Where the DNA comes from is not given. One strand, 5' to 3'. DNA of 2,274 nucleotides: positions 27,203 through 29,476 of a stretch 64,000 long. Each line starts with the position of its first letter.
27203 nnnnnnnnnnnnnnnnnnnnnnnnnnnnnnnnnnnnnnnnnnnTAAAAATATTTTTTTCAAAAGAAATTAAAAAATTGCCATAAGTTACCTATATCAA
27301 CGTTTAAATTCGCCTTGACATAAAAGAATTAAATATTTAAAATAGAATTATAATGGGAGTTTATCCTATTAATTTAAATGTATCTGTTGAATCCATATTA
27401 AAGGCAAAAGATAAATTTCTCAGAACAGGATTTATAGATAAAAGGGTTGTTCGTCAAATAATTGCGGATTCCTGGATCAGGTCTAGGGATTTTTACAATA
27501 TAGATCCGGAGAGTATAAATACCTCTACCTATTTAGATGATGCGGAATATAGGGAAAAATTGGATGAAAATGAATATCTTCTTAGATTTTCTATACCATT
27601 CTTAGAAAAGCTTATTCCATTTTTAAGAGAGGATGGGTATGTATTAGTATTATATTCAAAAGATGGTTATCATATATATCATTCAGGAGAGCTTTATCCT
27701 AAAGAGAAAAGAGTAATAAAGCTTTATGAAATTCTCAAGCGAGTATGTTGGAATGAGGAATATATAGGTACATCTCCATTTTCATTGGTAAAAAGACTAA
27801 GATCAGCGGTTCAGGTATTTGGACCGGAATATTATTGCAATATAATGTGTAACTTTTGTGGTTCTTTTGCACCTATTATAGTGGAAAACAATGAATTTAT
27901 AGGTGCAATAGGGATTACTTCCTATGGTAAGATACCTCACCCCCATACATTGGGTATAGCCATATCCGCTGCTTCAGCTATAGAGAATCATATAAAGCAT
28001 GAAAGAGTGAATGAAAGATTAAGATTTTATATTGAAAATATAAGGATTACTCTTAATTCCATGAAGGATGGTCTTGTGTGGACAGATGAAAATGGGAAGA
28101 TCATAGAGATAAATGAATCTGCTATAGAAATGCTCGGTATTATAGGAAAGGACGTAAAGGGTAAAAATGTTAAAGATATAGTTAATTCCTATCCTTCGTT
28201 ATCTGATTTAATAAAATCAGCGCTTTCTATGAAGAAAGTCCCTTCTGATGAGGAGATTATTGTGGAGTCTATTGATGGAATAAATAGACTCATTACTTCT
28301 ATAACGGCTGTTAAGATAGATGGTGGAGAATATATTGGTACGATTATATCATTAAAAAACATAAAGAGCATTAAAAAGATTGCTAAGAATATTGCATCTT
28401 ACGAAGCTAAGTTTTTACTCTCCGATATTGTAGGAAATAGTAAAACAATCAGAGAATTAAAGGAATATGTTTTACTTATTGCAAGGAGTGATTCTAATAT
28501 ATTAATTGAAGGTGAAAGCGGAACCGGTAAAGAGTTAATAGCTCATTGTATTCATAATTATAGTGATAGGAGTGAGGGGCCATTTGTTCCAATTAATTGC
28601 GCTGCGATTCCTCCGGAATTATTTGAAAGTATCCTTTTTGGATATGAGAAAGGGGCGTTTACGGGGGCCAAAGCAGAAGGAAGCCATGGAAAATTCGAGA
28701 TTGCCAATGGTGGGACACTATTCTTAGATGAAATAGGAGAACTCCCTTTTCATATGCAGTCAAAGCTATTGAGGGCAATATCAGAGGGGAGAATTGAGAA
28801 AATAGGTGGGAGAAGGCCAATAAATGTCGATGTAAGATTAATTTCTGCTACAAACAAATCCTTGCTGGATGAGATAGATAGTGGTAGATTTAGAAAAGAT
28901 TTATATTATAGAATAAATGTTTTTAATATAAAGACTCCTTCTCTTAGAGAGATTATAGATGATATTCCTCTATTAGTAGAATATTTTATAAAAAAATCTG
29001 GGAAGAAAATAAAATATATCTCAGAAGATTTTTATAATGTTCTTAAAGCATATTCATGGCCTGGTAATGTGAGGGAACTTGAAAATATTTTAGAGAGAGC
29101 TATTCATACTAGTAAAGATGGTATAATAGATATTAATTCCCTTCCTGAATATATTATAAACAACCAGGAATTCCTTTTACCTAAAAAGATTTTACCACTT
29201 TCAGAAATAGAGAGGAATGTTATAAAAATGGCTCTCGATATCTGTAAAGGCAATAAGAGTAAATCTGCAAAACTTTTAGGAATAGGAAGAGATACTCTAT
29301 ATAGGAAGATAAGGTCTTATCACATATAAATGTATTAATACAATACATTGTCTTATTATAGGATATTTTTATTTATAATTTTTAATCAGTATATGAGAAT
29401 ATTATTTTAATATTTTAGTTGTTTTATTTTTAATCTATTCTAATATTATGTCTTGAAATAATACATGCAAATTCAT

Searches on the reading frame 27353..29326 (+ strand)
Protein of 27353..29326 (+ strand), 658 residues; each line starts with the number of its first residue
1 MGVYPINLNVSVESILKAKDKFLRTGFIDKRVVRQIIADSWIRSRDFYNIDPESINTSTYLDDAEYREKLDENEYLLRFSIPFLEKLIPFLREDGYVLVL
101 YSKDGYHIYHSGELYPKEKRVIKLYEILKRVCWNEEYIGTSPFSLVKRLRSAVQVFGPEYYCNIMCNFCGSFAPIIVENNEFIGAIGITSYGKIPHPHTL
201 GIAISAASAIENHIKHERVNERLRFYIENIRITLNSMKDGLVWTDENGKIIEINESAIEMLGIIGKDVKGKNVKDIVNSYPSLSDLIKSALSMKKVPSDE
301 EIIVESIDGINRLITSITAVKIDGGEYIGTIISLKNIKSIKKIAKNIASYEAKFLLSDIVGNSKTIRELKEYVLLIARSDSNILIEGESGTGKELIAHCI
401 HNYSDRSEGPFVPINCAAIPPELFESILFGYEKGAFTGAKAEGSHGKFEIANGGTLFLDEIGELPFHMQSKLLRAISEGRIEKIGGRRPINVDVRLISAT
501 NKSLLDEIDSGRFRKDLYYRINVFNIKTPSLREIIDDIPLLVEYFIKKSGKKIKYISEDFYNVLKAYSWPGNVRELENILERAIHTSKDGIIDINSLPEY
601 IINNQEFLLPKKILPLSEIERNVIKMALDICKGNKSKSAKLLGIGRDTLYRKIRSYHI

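Call 7: search_protein_families(library=pfam, proteins=[window:27353-29326:+], max_evalue=0.001)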
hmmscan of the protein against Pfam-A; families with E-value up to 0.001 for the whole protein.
window:27353-29326:+ (658 aa): 9 families
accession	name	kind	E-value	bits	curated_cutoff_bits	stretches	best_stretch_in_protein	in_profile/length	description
PF00158.32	Sigma54_activat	-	2.4e-68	229.5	20.2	1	359-526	1-167/168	Sigma-54 interaction domain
PF25601.1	AAA_lid_14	-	6.2e-21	74.5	27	1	533-606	2-79/87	AAA+ ATPase lid domain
PF14532.12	Sigma54_activ_2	-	5.1e-20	72.6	25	1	360-531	1-138/138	Sigma-54 interaction domain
PF02954.25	HTH_8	-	2.4e-13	50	22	1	616-656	2-42/42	Bacterial regulatory protein, Fis family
PF13426.13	PAS_9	-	1.5e-09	38.5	27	1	239-337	2-101/103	PAS domain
PF00989.32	PAS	-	1.2e-08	35.4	22.6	1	233-325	6-100/113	PAS fold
PF13188.13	PAS_8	-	6.2e-06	26.4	21.8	1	233-271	6-45/65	PAS domain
PF01078.27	Mg_chelatase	-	3.6e-05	23.7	20.3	0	434-502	88-158/207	Magnesium chelatase, subunit ChlI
PF07728.20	AAA_5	-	0.00029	21.3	22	1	382-502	1-123/139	AAA domain (dynein-related subfamily)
